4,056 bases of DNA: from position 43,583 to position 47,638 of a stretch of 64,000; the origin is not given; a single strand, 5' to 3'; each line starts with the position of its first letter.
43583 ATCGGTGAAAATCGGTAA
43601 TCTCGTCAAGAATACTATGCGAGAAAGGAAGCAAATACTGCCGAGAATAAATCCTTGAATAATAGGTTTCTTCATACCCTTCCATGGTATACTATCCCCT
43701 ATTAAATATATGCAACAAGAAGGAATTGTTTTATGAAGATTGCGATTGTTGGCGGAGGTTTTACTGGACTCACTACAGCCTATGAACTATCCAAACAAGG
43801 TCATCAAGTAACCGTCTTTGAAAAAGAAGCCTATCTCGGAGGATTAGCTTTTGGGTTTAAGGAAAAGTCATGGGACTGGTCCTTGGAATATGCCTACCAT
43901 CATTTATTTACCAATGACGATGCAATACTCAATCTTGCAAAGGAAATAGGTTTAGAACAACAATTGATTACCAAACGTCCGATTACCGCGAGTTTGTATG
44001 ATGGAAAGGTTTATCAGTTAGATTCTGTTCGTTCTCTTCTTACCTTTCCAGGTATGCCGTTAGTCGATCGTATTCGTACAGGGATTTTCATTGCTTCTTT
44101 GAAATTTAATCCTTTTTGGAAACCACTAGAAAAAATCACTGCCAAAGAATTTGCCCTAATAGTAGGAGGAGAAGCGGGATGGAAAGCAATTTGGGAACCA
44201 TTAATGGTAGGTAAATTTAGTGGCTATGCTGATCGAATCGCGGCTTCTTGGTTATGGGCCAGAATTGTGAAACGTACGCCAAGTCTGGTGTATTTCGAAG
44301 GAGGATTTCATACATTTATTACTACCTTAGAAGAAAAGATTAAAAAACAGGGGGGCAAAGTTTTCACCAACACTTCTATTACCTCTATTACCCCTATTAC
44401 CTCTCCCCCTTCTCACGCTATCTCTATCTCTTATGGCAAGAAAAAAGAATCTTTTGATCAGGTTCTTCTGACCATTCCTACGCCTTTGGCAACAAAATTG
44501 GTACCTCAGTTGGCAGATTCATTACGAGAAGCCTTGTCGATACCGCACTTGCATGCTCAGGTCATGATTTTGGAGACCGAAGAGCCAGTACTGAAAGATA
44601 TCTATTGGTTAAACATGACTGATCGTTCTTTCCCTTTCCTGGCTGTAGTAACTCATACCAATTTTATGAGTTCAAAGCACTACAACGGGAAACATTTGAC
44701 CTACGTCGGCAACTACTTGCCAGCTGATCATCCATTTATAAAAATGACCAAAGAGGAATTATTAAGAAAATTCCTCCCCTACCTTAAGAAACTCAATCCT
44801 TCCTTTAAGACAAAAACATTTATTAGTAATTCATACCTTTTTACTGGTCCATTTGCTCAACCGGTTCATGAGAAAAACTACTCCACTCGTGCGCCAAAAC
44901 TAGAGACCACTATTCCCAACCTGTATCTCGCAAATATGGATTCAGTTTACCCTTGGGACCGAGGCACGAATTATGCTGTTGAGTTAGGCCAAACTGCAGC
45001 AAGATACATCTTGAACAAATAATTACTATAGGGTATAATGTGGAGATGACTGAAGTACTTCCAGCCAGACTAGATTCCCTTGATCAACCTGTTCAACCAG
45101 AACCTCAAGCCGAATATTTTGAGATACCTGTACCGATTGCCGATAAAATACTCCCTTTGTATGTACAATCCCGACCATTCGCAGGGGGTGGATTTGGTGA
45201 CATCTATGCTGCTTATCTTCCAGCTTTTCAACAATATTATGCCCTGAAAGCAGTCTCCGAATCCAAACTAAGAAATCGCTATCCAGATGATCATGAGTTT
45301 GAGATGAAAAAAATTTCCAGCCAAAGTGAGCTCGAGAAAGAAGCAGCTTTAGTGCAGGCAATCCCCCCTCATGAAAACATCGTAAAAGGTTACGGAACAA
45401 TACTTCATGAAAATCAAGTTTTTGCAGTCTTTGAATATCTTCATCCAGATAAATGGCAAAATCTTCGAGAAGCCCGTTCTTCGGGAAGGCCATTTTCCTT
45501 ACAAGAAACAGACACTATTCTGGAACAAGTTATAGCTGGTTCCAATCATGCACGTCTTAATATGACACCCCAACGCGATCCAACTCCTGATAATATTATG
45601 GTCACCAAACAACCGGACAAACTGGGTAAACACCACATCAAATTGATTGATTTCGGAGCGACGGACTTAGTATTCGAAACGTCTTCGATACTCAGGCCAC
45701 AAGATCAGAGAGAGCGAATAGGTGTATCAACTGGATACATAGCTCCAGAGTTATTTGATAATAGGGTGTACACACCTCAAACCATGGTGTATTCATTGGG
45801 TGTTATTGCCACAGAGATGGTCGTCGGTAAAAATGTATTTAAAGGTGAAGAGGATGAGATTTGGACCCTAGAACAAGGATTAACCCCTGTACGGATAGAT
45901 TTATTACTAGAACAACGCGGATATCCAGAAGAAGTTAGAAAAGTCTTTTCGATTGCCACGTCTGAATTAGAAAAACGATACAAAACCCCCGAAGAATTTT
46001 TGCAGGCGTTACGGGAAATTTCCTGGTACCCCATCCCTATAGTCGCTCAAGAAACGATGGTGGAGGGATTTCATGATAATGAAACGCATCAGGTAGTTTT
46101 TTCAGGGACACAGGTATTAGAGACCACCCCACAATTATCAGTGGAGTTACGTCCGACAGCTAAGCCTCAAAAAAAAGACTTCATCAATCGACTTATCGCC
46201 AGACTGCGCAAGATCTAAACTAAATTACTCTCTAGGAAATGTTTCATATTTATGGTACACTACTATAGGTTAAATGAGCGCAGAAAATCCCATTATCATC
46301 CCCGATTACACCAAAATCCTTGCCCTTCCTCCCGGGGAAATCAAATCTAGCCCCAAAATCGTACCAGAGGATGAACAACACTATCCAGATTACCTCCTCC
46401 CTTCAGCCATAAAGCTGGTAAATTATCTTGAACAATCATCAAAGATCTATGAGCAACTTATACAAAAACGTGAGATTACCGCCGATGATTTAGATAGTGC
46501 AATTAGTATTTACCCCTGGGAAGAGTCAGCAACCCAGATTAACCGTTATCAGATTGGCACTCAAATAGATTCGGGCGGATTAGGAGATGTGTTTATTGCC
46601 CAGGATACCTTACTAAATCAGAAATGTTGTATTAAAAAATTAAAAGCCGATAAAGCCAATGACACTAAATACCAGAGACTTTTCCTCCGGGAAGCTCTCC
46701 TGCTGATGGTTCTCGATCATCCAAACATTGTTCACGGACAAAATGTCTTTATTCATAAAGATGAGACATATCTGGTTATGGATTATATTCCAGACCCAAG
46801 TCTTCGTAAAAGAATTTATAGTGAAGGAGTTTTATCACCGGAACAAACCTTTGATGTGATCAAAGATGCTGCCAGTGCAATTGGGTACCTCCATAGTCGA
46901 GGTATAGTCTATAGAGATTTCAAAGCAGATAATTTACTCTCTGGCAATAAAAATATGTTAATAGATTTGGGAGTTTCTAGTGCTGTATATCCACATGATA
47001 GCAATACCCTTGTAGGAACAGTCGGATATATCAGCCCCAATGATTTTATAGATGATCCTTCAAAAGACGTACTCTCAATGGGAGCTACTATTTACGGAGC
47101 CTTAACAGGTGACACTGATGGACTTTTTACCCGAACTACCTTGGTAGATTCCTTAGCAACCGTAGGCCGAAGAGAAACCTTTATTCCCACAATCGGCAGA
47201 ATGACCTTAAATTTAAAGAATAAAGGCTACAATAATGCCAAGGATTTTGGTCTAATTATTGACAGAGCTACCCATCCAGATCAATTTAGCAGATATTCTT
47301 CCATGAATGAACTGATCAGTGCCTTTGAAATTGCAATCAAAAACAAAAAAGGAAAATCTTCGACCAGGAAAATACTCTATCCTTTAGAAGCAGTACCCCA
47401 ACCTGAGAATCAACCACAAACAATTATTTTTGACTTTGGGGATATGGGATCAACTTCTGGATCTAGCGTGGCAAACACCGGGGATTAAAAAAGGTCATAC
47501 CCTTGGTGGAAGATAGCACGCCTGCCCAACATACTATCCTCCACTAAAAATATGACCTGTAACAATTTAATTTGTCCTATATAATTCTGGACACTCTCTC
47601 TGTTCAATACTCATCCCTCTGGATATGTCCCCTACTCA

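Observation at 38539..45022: A decaprenyl-phosphoarabinose-like, lipid-linked pentose donor pathway built from non-orthologous parts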

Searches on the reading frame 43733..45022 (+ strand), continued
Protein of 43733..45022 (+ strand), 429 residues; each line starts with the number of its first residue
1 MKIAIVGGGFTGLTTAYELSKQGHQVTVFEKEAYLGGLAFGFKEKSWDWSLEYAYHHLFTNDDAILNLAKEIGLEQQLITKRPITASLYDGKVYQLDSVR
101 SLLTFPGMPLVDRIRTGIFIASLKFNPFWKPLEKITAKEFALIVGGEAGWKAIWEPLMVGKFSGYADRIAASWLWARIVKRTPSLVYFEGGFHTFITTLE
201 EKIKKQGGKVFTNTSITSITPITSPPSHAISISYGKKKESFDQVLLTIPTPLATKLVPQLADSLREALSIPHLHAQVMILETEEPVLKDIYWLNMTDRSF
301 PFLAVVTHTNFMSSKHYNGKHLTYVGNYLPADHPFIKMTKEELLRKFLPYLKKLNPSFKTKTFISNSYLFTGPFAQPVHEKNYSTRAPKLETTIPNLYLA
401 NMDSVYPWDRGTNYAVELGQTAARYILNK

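Call 94: search_dna_similar(query=window:43733-45022:+, collection=plasmids, mode=protein, max_evalue=1e-20, max_rows=40)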
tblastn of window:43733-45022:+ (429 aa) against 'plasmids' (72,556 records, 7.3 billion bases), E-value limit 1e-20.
Records with a match: 8; places in all: 8; records where one place covers at least 80% of the query: 8.
Best place of each record, by identity: <60% 8.
By first word of the organism name: Rhizobium 4; Embleya 1; Burkholderia 1; Rhodobacteraceae 1; Agrobacterium 1.
By predicted mobility (MOB-suite, as given by PLSDB): non-mobilizable 6; mobilizable 1; conjugative 1.
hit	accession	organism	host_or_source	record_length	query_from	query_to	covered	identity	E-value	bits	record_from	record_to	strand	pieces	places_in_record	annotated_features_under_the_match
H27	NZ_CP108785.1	Embleya sp. NBC_00888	-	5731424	2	426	99%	31.5%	2e-66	237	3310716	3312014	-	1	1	none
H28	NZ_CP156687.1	Burkholderia stagnalis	Bacterial cells,soils collected in ...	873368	3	426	99%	26.1%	3e-41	163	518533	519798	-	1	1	NAD(P)/FAD-dependent oxidoreductase | GtrA family protein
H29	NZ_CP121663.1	Rhizobium sp. CB3090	Gliricidia sp.,cell culture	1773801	2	426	99%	25.6%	2e-39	158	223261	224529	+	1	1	record has no annotation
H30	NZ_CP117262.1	Rhizobium tumorigenes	Rubus sp.,pure bacterial culture,Aerial ...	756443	17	428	96%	26.4%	4e-37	151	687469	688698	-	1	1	NAD(P)/FAD-dependent oxidoreductase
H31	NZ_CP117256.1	Rhizobium tumorigenes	Rubus sp.,pure bacterial culture,Aerial ...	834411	23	428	95%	26.7%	2e-36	149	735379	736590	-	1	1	NAD(P)/FAD-dependent oxidoreductase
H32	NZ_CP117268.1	Rhizobium rhododendri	Rhododendron sp.,pure bacterial ...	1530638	23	426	94%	26.9%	1e-35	147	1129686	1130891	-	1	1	record has no annotation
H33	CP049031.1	Rhodobacteraceae bacterium SC52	Apostichopus japonicus,pure ...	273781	23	423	93%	26.9%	2e-33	140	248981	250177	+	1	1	NAD(P)/FAD-dependent oxidoreductase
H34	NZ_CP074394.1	Agrobacterium salinitolerans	Cotton,tiaaue sample,root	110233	2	426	99%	25.1%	3e-30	131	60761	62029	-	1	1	NAD(P)/FAD-dependent oxidoreductase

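Call 95: get_annotated_region(hit=H28, flank=8000)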
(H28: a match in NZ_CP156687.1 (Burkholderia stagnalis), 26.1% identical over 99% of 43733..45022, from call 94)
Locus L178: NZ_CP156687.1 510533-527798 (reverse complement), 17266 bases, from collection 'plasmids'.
description: Burkholderia stagnalis strain YJ-2 plasmid plas2, complete sequence
organism: Burkholderia stagnalis (NCBI taxid 1503054)
taxonomy: Bacteria; Pseudomonadota; Betaproteobacteria; Burkholderiales; Burkholderiaceae; Burkholderia; Burkholderia stagnalis
host: -; source: Bacterial cells,soils collected in Guangdong Province, China; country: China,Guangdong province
typing (MOB-suite, as given by PLSDB): non-mobilizable
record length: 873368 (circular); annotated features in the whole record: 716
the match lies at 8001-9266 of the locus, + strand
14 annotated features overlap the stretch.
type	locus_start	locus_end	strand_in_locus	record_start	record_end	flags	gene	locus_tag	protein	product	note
CDS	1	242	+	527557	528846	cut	-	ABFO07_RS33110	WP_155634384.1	nucleotide disphospho-sugar-binding domain-containing protein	-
CDS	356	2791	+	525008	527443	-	-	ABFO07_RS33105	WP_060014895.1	hypothetical protein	-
CDS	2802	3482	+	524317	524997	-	-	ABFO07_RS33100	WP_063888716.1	class I SAM-dependent methyltransferase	-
CDS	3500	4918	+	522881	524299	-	-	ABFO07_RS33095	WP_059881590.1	UbiA family prenyltransferase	-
CDS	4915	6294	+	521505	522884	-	-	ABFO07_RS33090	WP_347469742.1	FAD-binding oxidoreductase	-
CDS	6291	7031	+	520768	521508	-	-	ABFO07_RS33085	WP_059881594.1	SDR family oxidoreductase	-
CDS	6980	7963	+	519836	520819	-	-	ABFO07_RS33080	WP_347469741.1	SDR family oxidoreductase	-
CDS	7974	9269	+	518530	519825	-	-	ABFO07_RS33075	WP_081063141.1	NAD(P)/FAD-dependent oxidoreductase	-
CDS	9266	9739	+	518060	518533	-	-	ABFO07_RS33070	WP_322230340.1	GtrA family protein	GO:0000271 - polysaccharide biosynthetic process [Evidence IEA]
CDS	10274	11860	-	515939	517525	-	-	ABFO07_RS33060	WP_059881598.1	glycosyl hydrolase family 18 protein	GO:0005975 - carbohydrate metabolic process [Evidence IEA]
CDS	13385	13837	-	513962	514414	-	fabZ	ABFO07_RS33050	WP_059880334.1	3-hydroxyacyl-ACP dehydratase FabZ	-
CDS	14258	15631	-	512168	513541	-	-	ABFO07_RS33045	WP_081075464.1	ATP-binding protein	-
CDS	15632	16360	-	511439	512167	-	-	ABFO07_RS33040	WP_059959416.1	response regulator transcription factor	GO:0000160 - phosphorelay signal transduction system [Evidence IEA]; GO:0006355 - regulation of DNA-templated ...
CDS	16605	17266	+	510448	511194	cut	-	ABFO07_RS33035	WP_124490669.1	MipA/OmpV family protein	-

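Call 96: get_annotated_region(hit=H27, flank=8000)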
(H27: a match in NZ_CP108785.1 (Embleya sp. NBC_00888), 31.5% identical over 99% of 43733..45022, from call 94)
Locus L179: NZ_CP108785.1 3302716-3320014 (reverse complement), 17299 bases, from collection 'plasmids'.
description: Embleya sp. NBC_00888 plasmid unnamed1, complete sequence
organism: Embleya sp. NBC_00888 (NCBI taxid 2975960)
taxonomy: Bacteria; Actinomycetota; Actinomycetes; Kitasatosporales; Streptomycetaceae; Embleya; Embleya sp. NBC 00888
host: -; source: -; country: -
typing (MOB-suite, as given by PLSDB): mobilizable; relaxase MOBP
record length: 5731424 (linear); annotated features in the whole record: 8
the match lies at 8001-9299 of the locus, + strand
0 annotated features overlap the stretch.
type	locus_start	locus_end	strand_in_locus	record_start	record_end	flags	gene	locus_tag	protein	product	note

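Call 97: get_annotated_region(hit=H30, flank=8000)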
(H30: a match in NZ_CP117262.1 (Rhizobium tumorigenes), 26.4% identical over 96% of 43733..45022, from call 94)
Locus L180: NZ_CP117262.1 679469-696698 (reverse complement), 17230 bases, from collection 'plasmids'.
description: Rhizobium tumorigenes strain 932 plasmid pRt932, complete sequence
organism: Rhizobium tumorigenes (NCBI taxid 2041385)
taxonomy: Bacteria; Pseudomonadota; Alphaproteobacteria; Hyphomicrobiales; Rhizobiaceae; Rhizobium; Rhizobium tumorigenes
host: -; source: Rubus sp.,pure bacterial culture,Aerial tumor; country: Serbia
typing (MOB-suite, as given by PLSDB): non-mobilizable
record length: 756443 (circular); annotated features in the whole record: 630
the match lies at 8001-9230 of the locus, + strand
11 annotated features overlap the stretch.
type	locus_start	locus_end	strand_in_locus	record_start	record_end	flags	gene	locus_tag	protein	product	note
CDS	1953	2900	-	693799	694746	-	-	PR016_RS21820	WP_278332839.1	HEPN domain-containing protein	-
CDS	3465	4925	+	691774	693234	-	-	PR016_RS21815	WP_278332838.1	UbiA family prenyltransferase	-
CDS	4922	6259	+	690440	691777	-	-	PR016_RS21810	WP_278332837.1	FAD-binding oxidoreductase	-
CDS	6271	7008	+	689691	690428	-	-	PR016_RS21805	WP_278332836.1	SDR family NAD(P)-dependent oxidoreductase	-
CDS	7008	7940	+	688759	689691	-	-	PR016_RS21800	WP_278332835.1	NAD-dependent epimerase/dehydratase family protein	-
CDS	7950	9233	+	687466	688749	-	-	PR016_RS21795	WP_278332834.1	NAD(P)/FAD-dependent oxidoreductase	-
CDS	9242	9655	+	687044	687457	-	-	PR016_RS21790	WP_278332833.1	GtrA family protein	-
CDS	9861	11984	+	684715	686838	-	-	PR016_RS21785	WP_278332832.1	hypothetical protein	-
CDS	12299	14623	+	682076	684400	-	-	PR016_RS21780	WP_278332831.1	hypothetical protein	-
CDS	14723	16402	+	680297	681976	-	pseG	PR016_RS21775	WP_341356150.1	UDP-2,4-diacetamido-2,4, 6-trideoxy-beta-L-altropyranose hydrolase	-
CDS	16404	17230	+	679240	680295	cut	pseI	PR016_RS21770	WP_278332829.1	pseudaminic acid synthase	-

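Call 99: get_annotated_region(hit=H33, flank=8000)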
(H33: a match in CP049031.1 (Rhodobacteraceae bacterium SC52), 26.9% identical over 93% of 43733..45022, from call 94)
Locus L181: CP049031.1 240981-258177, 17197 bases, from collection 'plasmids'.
description: Rhodobacteraceae bacterium SC52 plasmid pSC52_3, complete sequence
organism: Rhodobacteraceae bacterium SC52 (NCBI taxid 2745590)
taxonomy: Bacteria; Pseudomonadota; Alphaproteobacteria; Rhodobacterales; Paracoccaceae; ; Rhodobacteraceae bacterium SC52
host: -; source: Apostichopus japonicus,pure culture,Intestine content; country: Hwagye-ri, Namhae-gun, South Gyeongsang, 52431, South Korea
typing (MOB-suite, as given by PLSDB): non-mobilizable
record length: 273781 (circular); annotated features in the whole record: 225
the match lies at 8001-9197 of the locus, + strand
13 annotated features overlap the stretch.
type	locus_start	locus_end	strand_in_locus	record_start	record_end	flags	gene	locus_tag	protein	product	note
CDS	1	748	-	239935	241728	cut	-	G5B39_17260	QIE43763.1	ABC transporter ATP-binding protein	-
CDS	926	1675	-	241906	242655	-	-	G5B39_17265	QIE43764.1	hypothetical protein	-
CDS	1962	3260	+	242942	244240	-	-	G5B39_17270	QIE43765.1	hypothetical protein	-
CDS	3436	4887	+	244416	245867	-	-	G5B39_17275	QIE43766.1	UbiA family prenyltransferase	-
CDS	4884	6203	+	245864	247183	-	-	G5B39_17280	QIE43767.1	FAD-binding oxidoreductase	-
CDS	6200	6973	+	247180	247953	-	-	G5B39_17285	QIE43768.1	SDR family NAD(P)-dependent oxidoreductase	-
CDS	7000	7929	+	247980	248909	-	-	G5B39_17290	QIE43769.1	NAD-dependent epimerase/dehydratase family protein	-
CDS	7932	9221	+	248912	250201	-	-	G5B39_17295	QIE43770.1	NAD(P)/FAD-dependent oxidoreductase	-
CDS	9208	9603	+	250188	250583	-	-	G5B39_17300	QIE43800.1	GtrA family protein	-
CDS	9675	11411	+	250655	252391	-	-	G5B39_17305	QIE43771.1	hypothetical protein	-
CDS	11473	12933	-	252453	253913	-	-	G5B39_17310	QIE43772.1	glycosyltransferase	-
CDS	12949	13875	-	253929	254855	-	-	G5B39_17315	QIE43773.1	NAD-dependent epimerase/dehydratase family protein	-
CDS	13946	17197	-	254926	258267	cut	-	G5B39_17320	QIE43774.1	glycosyltransferase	-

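Call 100: get_annotated_region(hit=H34, flank=8000)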
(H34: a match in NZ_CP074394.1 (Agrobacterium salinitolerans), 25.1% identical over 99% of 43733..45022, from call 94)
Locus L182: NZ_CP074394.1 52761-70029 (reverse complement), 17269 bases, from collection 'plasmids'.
description: Agrobacterium salinitolerans strain DG3-1 plasmid pDG3-1a, complete sequence
organism: Agrobacterium salinitolerans (NCBI taxid 1183413)
taxonomy: Bacteria; Pseudomonadota; Alphaproteobacteria; Hyphomicrobiales; Rhizobiaceae; Agrobacterium; Agrobacterium salinitolerans
host: -; source: Cotton,tiaaue sample,root; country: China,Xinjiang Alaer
typing (MOB-suite, as given by PLSDB): conjugative; relaxase MOBP; mating-pair formation MPF_T
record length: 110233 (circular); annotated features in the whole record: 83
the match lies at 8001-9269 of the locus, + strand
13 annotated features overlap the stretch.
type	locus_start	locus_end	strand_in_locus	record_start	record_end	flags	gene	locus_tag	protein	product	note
CDS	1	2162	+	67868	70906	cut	-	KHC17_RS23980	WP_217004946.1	glycosyltransferase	-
CDS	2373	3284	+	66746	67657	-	-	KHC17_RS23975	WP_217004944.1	class I SAM-dependent methyltransferase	-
CDS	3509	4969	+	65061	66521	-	-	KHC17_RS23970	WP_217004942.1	UbiA family prenyltransferase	-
CDS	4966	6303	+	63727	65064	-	-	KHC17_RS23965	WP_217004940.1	FAD-binding oxidoreductase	-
CDS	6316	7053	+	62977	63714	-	-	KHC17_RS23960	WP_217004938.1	SDR family NAD(P)-dependent oxidoreductase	-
CDS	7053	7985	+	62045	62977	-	-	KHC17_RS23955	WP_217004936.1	NAD-dependent epimerase/dehydratase family protein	-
CDS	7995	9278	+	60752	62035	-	-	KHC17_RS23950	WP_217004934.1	NAD(P)/FAD-dependent oxidoreductase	-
CDS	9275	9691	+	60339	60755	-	-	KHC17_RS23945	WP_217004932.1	GtrA family protein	-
CDS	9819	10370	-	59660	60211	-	-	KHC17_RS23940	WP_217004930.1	hypothetical protein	-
CDS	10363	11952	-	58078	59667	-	-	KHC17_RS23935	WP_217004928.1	hypothetical protein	-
CDS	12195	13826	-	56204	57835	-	-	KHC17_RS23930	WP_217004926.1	hypothetical protein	-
CDS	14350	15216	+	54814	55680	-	-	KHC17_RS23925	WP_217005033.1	IS3 family transposase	-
CDS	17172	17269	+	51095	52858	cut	-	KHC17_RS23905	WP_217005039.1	ABC transporter ATP-binding protein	-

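Call 104: search_protein_families(library=ncbifam, proteins=[L178:7974-9269:+, L180:7950-9233:+, L179:8001-9299:+, L178:6980-7963:+, L180:7008-7940:+, L178:3500-4918:+], max_evalue=1e-10)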
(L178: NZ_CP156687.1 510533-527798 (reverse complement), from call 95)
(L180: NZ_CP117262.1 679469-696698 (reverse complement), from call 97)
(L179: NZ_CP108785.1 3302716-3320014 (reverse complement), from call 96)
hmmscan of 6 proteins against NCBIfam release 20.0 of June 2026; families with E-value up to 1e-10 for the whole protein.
L178:7974-9269:+ (431 aa): 7 families
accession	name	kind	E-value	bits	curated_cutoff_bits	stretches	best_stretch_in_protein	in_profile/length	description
NF005560.0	PRK07233.1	equivalog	1.3e-164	548.2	252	1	10-430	3-427/435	hypothetical protein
TIGR03467.1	HpnE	equivalog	4.8e-28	98.6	283.05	1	10-405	1-402/430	hydroxysqualene dehydroxylase HpnE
NF005547.0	PRK07208.1-3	equivalog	1.5e-21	76.7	380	1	7-320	4-323/465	hypothetical protein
NF005548.0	PRK07208.1-4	equivalog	4.4e-21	75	389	1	6-323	2-336/488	hypothetical protein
NF005545.0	PRK07208.1-1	equivalog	7.8e-15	54.2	451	0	3-185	3-181/504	hypothetical protein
TIGR02734.1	crtI_fam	subfamily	2e-12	46.6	238.1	0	10-53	1-44/504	phytoene desaturase family protein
TIGR02731.1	phytoene_desat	equivalog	2.6e-11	43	569.4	0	10-248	2-256/453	15-cis-phytoene desaturase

L180:7950-9233:+ (427 aa): 7 families
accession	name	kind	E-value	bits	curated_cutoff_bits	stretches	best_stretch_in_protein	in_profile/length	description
NF005560.0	PRK07233.1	equivalog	1.3e-152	508.7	252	1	3-425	2-428/435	hypothetical protein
TIGR03467.1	HpnE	equivalog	4.1e-23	82.4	283.05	1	4-399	1-402/430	hydroxysqualene dehydroxylase HpnE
NF005548.0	PRK07208.1-4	equivalog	3.3e-19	68.9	389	1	2-386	4-408/488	hypothetical protein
NF005545.0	PRK07208.1-1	equivalog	2.1e-17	62.7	451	1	4-387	10-420/504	hypothetical protein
NF005547.0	PRK07208.1-3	equivalog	2.5e-15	56.2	380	1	3-346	6-361/465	hypothetical protein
NF045637.1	carotdesatCrtDProt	equivalog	7e-13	47.9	580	0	4-42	1-39/485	1-hydroxycarotenoid 3,4-desaturase CrtD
TIGR02734.1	crtI_fam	subfamily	7.5e-12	44.7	238.1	0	4-42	1-39/504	phytoene desaturase family protein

L179:8001-9299:+ (433 aa): 5 families
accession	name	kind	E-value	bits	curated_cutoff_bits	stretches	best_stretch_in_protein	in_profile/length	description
NF005560.0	PRK07233.1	equivalog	4e-137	457.6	252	1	2-431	3-426/435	hypothetical protein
TIGR03467.1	HpnE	equivalog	4.4e-25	88.9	283.05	1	2-408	1-403/430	hydroxysqualene dehydroxylase HpnE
NF005548.0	PRK07208.1-4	equivalog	4.9e-16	58.4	389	1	2-394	6-408/488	hypothetical protein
NF005547.0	PRK07208.1-3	equivalog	1.2e-15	57.2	380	1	2-397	7-402/465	hypothetical protein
NF005545.0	PRK07208.1-1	equivalog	5e-12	44.9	451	0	1-401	9-426/504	hypothetical protein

L178:6980-7963:+ (327 aa): 1 family
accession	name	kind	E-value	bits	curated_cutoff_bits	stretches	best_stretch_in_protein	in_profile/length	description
NF042422.1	oxyalk_red_OleD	equivalog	1.4e-12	47.6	580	0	20-264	2-267/329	2-alkyl-3-oxoalkanoate reductase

L180:7008-7940:+ (310 aa): 0 families

L178:3500-4918:+ (472 aa): 4 families
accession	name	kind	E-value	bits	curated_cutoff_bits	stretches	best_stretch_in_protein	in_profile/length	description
NF006088.0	PRK08238.1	equivalog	6.5e-191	635.2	351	1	3-472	10-480/482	UbiA family prenyltransferase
NF008977.0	PRK12324.1-2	equivalog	2.4e-40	138.8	234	1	189-469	5-284/297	decaprenyl-phosphate phosphoribosyltransferase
NF008978.0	PRK12324.1-4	equivalog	6.9e-39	133.7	207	1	167-376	12-223/322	decaprenyl-phosphate phosphoribosyltransferase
NF008976.0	PRK12324.1-1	equivalog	1.6e-27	96.7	474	1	190-367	22-202/306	decaprenyl-phosphate phosphoribosyltransferase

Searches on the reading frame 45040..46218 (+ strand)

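Call 31: search_protein_families(library=pfam, proteins=[window:45040-46218:+], max_evalue=0.001)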
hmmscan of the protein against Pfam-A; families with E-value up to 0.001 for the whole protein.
window:45040-46218:+ (392 aa): 2 families
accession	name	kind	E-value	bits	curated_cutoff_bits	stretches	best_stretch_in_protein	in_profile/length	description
PF00069.31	Pkinase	-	1.1e-25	90.9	31.7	1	49-274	9-204/263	Protein kinase domain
PF07714.23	PK_Tyr_Ser-Thr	-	3.7e-15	56.4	23.1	1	93-268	43-206/258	Protein tyrosine and serine/threonine kinase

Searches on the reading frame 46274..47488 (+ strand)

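Call 108: search_protein_families(library=pfam, proteins=[window:46274-47488:+], max_evalue=0.001)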
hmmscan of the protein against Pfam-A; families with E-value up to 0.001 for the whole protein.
window:46274-47488:+ (404 aa): 2 families
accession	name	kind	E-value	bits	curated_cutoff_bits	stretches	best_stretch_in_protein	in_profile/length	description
PF00069.31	Pkinase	-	4.5e-33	115.2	31.7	1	92-286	1-198/263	Protein kinase domain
PF07714.23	PK_Tyr_Ser-Thr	-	1.2e-18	67.8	23.1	1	94-244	3-158/258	Protein tyrosine and serine/threonine kinase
